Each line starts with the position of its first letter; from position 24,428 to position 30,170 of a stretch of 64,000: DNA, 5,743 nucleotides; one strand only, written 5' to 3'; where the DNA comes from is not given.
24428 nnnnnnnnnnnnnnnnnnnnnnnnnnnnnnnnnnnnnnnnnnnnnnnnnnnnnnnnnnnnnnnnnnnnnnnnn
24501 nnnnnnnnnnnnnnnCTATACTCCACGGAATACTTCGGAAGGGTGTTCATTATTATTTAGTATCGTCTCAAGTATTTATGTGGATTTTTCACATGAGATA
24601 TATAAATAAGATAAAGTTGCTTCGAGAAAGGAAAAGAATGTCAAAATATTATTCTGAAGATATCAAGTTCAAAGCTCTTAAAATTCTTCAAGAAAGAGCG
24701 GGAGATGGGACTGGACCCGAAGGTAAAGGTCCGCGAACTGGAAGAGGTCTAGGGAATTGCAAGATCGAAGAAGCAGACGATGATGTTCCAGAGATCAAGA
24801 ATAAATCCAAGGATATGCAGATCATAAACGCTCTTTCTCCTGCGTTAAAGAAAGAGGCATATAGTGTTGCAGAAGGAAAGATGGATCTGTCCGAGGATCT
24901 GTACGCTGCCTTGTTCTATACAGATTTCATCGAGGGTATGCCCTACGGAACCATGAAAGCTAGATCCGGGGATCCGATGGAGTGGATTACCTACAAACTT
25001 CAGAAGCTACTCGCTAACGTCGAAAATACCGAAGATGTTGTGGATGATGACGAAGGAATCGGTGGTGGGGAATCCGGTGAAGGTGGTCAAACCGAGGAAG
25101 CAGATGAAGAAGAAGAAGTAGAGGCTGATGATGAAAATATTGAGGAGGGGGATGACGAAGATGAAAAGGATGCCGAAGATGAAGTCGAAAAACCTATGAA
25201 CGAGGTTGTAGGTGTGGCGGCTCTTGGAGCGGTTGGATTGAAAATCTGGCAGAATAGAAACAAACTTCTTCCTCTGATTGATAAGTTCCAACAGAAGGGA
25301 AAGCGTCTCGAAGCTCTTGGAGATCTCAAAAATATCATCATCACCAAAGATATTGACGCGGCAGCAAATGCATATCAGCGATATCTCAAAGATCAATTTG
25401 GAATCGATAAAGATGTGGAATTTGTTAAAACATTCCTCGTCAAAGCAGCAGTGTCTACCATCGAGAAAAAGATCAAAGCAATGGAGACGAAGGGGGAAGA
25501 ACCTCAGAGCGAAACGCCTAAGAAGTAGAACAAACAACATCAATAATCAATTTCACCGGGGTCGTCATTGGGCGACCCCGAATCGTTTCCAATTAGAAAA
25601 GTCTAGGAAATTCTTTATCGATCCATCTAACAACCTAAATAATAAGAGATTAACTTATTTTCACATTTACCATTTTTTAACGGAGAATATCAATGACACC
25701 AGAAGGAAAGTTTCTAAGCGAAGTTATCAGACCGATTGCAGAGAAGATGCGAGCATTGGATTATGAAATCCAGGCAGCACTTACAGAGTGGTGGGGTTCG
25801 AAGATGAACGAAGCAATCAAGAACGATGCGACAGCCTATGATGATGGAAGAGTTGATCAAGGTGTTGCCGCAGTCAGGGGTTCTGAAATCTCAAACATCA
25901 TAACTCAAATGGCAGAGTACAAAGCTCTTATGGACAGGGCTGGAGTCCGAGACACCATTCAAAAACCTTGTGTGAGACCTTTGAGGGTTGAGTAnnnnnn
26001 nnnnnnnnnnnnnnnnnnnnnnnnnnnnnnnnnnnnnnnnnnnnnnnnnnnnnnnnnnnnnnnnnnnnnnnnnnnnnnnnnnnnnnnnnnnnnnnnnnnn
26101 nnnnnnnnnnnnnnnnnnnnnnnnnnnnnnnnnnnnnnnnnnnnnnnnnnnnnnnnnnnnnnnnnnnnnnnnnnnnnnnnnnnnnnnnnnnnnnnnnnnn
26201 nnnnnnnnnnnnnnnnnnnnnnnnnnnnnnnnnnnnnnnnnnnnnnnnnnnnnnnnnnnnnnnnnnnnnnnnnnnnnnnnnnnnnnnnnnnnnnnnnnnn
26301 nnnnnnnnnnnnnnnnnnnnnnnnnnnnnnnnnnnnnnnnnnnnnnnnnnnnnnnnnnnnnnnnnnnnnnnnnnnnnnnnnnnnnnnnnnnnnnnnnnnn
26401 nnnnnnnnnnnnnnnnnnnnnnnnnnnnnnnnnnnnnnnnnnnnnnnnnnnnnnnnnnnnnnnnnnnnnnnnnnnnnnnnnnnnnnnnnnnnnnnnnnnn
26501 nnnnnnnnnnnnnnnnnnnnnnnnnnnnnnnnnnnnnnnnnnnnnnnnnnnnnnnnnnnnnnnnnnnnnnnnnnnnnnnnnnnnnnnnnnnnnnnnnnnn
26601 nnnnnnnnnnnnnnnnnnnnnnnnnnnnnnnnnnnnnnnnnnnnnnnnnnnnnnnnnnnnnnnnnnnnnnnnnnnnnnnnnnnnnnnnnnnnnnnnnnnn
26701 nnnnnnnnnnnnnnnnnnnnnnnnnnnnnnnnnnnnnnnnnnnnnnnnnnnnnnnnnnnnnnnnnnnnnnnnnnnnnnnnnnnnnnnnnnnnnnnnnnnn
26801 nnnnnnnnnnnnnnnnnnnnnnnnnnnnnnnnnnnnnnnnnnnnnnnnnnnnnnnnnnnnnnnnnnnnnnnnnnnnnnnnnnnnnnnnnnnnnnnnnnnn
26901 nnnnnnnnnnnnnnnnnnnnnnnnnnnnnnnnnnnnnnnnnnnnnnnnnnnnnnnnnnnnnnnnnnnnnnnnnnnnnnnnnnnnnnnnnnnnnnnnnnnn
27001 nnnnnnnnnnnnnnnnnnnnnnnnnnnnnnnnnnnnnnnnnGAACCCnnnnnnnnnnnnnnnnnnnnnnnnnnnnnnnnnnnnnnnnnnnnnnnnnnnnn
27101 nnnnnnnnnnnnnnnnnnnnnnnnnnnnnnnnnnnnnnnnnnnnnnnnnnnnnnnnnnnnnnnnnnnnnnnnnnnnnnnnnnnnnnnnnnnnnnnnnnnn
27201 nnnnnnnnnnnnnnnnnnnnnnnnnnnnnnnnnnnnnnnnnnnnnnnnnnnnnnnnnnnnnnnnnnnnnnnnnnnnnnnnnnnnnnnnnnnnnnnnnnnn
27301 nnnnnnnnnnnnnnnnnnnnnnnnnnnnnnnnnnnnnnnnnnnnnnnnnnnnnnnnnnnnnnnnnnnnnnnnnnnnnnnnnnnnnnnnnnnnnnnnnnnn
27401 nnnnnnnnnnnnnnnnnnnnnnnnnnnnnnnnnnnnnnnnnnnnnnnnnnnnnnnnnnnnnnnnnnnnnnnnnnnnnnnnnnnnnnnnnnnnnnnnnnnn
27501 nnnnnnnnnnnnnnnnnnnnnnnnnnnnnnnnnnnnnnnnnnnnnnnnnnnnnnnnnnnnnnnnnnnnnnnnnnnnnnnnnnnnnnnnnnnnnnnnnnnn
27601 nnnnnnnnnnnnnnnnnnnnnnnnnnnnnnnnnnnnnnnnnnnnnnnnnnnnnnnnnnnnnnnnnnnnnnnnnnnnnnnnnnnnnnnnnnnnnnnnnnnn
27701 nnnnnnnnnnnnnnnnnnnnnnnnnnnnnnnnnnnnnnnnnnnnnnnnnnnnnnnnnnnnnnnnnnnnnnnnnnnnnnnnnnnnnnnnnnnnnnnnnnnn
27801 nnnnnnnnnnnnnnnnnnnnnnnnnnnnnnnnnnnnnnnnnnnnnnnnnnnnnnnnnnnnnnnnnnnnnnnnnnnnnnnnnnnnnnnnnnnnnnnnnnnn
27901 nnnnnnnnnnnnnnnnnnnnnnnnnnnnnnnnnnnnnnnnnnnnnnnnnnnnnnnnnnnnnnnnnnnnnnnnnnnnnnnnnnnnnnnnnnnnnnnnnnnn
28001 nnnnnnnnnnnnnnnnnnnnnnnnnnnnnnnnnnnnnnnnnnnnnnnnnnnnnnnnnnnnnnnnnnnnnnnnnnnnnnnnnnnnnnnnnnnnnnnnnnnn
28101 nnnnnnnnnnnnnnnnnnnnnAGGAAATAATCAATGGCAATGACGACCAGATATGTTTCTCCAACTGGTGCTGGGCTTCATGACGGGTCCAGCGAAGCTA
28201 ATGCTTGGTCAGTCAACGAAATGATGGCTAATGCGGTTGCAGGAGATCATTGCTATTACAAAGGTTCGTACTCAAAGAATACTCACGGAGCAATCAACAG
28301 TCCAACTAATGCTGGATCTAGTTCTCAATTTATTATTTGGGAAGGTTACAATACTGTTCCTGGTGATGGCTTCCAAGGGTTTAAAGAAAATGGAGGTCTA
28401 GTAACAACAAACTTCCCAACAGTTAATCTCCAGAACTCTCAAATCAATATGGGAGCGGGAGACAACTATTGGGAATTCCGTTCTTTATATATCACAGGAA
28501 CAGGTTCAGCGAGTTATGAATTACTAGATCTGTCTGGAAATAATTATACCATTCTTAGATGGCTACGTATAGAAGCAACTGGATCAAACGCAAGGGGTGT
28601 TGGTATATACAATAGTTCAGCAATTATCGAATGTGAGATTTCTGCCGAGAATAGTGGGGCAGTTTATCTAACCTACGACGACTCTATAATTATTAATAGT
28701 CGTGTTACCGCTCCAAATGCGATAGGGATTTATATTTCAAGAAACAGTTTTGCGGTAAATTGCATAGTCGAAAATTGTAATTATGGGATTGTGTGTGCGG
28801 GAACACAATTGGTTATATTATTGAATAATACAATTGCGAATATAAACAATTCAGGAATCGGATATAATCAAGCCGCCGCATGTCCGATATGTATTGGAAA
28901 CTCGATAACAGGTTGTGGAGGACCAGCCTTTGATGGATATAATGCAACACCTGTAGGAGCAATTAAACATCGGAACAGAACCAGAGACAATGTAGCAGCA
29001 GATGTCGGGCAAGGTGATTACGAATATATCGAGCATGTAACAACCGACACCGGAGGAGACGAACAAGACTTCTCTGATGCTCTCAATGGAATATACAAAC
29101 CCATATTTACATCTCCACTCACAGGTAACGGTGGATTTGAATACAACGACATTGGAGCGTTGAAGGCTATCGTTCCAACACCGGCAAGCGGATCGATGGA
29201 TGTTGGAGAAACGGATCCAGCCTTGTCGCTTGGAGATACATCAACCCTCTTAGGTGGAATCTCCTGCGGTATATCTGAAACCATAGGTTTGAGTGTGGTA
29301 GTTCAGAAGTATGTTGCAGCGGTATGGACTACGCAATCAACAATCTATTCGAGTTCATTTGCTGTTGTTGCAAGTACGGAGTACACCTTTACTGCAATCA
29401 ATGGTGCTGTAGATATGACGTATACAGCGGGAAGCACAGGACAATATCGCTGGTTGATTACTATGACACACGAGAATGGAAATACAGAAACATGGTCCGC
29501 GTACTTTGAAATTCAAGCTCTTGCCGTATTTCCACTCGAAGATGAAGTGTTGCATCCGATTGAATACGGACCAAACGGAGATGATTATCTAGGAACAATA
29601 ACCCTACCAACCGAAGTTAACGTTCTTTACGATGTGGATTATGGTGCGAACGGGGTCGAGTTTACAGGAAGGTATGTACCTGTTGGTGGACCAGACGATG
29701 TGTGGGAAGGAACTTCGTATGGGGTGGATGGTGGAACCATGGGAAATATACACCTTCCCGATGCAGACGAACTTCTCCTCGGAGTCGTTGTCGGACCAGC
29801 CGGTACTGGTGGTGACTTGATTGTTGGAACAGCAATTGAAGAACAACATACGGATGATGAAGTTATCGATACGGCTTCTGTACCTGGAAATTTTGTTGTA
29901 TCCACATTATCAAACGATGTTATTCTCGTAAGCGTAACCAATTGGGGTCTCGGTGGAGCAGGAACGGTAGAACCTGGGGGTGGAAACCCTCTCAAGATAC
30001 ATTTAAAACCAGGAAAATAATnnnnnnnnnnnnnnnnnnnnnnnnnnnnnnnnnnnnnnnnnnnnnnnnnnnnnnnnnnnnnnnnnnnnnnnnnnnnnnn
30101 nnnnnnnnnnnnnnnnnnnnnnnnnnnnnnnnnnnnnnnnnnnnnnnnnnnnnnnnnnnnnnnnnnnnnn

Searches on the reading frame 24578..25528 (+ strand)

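Call 10: search_protein_families(library=phrogs, max_evalue=0.001, proteins=[window:24578-25528:+])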
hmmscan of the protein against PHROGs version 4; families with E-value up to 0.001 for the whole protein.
window:24578-25528:+ (316 aa): 0 families

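Call 27: search_protein_families(library=pfam, max_evalue=0.01, proteins=[window:24578-25528:+])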
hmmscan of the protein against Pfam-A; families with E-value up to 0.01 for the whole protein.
window:24578-25528:+ (316 aa): 1 family
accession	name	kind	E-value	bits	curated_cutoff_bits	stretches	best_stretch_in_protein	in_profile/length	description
PF17253.7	DUF5320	-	1.5e-06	29.7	27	1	42-62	4-24/99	Family of unknown function (DUF5320)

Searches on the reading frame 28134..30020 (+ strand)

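Call 10: search_protein_families(library=phrogs, max_evalue=0.001, proteins=[window:28134-30020:+])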
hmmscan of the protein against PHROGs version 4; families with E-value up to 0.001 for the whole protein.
window:28134-30020:+ (628 aa): 0 families

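Call 27: search_protein_families(library=pfam, max_evalue=0.01, proteins=[window:28134-30020:+])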
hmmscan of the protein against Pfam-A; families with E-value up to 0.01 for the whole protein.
window:28134-30020:+ (628 aa): 1 family
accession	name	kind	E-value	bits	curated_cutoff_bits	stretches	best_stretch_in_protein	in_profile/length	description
PF13229.12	Beta_helix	-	2.5e-08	34.2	25.9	1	150-265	20-141/158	Right handed beta helix region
